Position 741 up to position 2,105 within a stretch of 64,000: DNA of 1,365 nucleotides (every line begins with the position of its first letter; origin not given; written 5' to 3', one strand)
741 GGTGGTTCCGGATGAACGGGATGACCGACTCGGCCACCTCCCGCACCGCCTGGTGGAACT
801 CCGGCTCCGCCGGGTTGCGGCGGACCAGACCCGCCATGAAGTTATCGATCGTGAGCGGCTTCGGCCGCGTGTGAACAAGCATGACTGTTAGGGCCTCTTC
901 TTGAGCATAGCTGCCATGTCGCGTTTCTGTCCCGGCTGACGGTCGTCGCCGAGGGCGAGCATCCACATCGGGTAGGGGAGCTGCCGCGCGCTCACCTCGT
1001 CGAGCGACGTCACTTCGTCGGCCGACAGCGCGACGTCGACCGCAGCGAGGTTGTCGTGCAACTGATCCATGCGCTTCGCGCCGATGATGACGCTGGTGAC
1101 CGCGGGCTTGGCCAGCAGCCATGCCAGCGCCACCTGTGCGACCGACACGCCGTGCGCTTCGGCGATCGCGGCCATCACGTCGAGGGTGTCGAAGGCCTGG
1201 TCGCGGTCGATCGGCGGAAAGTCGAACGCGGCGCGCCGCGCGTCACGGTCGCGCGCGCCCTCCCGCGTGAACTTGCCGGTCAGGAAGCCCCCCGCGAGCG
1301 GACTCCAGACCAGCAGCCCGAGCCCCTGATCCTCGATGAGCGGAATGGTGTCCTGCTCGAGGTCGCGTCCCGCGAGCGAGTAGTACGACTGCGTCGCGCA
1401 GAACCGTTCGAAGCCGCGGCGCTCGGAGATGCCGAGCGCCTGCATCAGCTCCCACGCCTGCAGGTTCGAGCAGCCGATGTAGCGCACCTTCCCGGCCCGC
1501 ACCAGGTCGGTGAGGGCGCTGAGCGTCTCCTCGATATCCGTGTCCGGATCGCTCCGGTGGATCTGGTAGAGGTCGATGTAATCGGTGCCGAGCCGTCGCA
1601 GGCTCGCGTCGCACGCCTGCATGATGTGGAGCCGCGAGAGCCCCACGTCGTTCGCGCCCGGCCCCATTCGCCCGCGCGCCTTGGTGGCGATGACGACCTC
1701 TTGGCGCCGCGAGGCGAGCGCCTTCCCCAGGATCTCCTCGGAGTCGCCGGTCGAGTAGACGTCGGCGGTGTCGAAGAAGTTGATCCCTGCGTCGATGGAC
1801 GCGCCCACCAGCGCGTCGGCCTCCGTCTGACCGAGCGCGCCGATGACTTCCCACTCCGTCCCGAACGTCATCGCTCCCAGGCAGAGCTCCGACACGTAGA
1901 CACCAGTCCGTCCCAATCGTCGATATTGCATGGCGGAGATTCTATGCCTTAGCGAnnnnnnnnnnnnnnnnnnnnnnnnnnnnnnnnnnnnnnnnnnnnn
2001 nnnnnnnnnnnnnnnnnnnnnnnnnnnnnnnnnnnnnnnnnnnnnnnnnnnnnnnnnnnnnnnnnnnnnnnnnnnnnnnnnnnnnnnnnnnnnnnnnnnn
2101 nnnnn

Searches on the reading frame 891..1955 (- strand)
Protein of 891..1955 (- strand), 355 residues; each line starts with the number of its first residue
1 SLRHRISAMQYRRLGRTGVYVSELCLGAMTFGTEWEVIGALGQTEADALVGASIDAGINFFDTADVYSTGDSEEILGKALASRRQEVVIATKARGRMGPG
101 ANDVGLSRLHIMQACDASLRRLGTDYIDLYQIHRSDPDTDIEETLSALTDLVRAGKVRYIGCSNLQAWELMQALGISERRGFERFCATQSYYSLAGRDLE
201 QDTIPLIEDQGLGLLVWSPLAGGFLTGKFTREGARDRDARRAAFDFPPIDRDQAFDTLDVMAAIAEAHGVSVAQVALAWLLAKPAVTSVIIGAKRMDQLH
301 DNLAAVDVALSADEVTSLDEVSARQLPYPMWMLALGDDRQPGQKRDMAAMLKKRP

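Call 25: search_protein_families(library=pfam, proteins=[window:891-1955:-], max_evalue=0.00001)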
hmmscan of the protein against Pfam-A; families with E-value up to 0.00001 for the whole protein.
window:891-1955:- (355 aa): 1 family
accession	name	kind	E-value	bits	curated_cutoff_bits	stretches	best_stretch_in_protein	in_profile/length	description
PF00248.27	Aldo_ket_red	-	2.6e-82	276.6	24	1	23-322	1-290/291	Aldo/keto reductase family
